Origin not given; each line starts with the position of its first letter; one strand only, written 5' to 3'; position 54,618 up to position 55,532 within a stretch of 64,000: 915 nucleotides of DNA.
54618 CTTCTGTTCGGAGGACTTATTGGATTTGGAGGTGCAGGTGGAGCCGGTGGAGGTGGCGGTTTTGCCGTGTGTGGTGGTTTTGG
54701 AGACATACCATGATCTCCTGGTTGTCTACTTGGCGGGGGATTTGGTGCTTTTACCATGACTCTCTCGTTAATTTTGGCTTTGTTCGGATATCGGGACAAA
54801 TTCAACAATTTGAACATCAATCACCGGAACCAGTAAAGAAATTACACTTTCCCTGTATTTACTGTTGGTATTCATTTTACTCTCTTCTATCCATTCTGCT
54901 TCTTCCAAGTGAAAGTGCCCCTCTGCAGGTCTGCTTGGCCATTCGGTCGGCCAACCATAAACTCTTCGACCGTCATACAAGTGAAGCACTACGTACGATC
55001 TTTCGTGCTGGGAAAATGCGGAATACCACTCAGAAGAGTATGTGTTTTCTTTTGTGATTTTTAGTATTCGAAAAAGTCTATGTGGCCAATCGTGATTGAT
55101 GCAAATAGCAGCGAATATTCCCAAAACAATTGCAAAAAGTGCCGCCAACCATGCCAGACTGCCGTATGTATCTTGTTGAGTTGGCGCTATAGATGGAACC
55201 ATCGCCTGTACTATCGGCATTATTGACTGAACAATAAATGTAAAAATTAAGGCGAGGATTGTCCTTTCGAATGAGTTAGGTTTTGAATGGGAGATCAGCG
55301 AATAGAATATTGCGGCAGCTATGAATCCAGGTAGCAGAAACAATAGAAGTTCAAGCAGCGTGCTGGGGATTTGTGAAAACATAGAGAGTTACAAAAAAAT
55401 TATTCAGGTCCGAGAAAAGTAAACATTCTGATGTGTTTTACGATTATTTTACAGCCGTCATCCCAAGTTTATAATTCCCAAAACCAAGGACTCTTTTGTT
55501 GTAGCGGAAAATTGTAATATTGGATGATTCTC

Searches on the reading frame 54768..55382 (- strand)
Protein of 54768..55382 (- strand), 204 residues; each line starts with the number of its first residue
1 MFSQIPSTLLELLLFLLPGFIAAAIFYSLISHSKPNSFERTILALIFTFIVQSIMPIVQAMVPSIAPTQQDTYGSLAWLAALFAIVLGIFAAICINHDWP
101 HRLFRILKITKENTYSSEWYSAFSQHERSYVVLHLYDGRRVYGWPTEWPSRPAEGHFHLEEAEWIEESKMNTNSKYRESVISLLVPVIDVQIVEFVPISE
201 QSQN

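Call 3: search_protein_families(library=pfam, proteins=[window:54768-55382:-], max_evalue=0.01)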
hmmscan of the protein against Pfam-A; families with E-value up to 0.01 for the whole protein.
window:54768-55382:- (204 aa): 1 family
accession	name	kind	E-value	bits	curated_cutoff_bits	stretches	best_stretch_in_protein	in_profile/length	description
PF19865.4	DUF6338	-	4.9e-16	59.4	26.5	1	7-197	6-201/205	Family of unknown function (DUF6338)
